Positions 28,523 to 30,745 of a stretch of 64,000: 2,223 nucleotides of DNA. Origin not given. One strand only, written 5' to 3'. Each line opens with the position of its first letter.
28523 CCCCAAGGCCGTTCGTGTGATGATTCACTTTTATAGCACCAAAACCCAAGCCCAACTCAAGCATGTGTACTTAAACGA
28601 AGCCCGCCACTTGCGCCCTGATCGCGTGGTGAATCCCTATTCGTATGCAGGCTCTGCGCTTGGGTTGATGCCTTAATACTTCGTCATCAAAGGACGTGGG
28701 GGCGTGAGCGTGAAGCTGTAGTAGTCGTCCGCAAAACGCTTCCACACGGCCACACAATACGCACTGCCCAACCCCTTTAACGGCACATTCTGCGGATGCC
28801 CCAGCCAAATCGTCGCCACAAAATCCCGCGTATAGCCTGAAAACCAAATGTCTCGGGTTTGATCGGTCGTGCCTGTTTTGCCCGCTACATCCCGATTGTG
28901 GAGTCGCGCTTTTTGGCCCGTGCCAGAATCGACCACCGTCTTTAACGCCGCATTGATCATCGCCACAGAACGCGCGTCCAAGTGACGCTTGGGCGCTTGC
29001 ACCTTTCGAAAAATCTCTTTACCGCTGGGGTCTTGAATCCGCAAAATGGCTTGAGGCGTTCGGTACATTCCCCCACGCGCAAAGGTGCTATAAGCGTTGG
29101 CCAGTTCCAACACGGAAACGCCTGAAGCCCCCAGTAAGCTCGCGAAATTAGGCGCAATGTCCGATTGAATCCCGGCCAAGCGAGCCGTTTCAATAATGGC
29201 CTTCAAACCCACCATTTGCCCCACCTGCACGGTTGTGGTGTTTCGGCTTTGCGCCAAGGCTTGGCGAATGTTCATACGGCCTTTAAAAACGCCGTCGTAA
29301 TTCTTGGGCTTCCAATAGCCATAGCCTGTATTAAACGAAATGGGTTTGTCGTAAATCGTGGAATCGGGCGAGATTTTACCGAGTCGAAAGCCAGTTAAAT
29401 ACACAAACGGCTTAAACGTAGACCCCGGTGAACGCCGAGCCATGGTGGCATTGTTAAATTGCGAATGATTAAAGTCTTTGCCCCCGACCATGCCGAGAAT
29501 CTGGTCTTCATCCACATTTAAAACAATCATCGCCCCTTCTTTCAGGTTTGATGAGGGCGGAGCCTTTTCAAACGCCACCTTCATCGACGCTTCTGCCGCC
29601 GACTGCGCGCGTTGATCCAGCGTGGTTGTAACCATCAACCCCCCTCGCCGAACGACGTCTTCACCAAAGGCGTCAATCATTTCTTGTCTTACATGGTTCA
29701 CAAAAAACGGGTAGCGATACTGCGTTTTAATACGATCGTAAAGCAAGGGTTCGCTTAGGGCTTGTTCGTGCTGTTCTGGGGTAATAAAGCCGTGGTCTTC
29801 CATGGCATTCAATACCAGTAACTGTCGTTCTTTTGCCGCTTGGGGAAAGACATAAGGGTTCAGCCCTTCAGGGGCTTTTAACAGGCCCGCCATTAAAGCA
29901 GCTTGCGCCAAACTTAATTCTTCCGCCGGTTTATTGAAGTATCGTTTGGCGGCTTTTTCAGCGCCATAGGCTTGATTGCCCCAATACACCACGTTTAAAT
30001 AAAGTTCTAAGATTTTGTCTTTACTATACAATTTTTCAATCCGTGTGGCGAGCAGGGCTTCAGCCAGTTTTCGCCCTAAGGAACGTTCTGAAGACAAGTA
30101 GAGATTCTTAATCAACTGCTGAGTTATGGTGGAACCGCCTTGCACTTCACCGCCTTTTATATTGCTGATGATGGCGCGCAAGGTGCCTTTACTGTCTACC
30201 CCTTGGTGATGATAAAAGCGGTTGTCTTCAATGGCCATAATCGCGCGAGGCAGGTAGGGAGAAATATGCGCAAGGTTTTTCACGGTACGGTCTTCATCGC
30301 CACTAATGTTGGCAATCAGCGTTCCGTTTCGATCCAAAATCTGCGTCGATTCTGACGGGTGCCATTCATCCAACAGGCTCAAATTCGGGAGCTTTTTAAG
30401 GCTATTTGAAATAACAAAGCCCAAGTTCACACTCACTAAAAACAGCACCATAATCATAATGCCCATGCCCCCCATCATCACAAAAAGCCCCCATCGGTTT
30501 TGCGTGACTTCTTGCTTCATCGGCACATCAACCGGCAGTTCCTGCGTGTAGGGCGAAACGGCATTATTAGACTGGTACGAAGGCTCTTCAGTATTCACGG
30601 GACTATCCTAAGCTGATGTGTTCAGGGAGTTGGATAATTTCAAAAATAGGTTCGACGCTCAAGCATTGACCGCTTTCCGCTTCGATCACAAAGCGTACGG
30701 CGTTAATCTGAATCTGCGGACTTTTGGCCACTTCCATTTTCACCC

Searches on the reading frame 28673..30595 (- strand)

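Call 37: search_protein_families(library=pfam, proteins=[window:28673-30595:-], max_evalue=0.001)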
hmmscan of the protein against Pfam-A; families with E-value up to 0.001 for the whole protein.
window:28673-30595:- (640 aa): 2 families
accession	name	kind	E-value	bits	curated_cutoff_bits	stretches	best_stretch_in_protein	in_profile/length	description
PF00912.28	Transgly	-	5.1e-64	215.4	27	1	91-265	2-177/178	Transglycosylase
PF00905.27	Transpeptidase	-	1.9e-34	119.7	22.1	1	354-590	1-266/299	Penicillin binding protein transpeptidase domain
